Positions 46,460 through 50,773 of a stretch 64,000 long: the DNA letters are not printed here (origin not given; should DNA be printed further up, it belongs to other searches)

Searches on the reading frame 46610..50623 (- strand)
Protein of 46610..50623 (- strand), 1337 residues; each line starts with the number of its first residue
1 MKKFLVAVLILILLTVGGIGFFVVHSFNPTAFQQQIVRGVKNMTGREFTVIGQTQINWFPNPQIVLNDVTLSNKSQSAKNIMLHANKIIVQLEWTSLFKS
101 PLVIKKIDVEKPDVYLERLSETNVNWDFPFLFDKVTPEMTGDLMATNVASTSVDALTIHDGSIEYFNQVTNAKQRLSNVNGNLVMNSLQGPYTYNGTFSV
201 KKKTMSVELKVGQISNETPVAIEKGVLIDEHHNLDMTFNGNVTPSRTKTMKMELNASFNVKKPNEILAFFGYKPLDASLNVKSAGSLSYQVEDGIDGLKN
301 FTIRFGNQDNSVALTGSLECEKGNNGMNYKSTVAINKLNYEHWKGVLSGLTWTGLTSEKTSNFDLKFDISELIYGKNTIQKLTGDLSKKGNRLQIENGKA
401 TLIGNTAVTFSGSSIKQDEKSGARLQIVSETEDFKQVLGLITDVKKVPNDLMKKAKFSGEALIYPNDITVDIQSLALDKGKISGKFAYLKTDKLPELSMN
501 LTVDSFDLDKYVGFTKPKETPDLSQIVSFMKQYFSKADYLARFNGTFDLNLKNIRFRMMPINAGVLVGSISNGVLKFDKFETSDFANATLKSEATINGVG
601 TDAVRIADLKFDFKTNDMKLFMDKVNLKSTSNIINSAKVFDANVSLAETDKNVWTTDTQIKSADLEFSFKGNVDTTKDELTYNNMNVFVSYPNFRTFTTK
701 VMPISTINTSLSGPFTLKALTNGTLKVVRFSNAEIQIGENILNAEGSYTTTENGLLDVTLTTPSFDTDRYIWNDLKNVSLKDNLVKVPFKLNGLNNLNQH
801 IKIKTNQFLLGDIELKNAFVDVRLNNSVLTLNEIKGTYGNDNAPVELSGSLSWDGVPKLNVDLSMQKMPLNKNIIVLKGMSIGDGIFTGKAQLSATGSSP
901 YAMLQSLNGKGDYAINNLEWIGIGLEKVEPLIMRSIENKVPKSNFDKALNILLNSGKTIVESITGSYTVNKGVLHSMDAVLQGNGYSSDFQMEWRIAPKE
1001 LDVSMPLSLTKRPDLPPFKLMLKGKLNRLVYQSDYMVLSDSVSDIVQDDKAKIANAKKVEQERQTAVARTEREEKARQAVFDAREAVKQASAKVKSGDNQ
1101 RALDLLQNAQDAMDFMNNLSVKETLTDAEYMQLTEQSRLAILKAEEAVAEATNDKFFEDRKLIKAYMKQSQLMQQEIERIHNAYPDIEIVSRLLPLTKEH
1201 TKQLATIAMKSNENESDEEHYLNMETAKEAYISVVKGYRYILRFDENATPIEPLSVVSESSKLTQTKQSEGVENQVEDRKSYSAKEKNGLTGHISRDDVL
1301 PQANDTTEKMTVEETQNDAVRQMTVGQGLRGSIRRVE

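Call 8: search_protein_families(library=pfam, proteins=[window:46610-50623:-], max_evalue=0.01)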
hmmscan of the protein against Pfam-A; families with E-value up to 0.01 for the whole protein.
window:46610-50623:- (1337 aa): 2 families
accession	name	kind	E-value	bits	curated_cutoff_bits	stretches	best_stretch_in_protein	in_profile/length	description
PF05170.20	AsmA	-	4.6e-21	75.7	29.8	1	2-309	5-197/607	AsmA family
PF05359.17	DUF748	-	6.3e-15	54.7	50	1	2-183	15-184/1037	Domain of Unknown Function (DUF748)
